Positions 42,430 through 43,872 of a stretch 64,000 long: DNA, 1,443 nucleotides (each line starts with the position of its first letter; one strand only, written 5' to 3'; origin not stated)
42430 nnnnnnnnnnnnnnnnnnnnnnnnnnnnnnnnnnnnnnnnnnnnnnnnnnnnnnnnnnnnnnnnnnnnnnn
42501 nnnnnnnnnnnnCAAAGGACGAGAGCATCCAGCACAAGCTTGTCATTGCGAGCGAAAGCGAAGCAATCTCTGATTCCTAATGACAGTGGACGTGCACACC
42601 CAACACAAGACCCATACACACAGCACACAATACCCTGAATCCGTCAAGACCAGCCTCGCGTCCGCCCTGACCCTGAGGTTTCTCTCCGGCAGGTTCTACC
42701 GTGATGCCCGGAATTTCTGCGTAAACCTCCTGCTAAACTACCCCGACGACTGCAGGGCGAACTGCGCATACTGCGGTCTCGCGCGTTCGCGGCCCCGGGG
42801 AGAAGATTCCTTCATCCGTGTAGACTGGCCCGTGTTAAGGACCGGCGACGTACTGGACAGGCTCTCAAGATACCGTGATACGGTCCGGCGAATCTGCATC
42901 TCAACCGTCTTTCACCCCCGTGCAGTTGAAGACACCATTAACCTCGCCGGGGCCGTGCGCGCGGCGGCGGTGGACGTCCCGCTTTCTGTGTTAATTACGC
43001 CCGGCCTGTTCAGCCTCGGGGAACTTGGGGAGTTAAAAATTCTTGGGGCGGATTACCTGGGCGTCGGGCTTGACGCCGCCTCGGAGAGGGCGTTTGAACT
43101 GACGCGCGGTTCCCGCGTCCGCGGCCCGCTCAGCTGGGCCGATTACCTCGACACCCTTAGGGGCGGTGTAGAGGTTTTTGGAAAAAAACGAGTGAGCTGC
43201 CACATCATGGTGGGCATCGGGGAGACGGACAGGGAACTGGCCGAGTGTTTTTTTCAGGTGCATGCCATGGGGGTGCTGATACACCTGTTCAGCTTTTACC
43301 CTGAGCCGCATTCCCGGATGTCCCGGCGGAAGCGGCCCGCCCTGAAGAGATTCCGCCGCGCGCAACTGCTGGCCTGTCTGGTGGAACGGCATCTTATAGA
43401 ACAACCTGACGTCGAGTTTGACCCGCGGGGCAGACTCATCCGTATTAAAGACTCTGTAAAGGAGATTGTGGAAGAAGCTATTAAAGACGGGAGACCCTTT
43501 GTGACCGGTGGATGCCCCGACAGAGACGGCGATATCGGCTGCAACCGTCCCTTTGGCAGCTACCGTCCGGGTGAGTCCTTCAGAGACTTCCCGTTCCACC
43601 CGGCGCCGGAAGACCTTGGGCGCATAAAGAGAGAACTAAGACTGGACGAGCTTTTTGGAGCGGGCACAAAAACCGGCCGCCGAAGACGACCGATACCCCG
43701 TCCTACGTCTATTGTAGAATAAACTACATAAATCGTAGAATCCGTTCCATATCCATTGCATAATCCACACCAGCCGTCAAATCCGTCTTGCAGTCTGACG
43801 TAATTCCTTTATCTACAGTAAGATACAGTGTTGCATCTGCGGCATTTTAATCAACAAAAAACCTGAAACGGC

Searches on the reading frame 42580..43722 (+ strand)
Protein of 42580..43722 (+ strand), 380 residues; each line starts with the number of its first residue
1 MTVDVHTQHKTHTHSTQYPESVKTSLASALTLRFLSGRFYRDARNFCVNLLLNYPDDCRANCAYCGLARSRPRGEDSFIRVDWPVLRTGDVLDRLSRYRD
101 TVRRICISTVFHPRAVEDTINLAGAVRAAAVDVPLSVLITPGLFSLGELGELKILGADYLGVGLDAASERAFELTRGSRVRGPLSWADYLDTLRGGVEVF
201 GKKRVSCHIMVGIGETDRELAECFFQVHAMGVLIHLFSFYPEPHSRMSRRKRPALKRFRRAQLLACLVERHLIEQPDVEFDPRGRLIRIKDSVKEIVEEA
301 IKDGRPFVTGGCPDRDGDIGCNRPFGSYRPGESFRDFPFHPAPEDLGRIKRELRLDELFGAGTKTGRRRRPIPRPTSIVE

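Call 40: search_protein_families(library=pfam, proteins=[window:42580-43722:+], max_evalue=0.0001)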
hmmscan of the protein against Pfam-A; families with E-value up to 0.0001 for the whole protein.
window:42580-43722:+ (380 aa): 1 family
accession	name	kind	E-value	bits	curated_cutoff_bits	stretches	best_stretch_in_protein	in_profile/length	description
PF04055.27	Radical_SAM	-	3.7e-09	37.4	29.5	1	56-222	5-161/166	Radical SAM superfamily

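Call 50: search_protein_families(library=ncbifam, proteins=[window:42580-43722:+], max_evalue=0.001)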
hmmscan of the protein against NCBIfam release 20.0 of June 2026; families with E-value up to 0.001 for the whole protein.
window:42580-43722:+ (380 aa): 4 families
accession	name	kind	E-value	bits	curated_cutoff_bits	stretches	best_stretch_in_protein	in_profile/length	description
NF053743.1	LipS2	equivalog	2.6e-55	188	270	1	24-337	3-291/292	LipS2 family lipoyl synthase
TIGR04043.1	rSAM_MSMEG_0568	hypoth_equivalog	9.3e-11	41.3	303.7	1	119-254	181-312/354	MSMEG_0568 family radical SAM protein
NF045502.1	variant_rSAM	domain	1.3e-10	40.8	125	1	60-255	144-341/357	radical SAM protein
TIGR00433.2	bioB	equivalog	6.2e-05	22.4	225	1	48-232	40-213/307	biotin synthase BioB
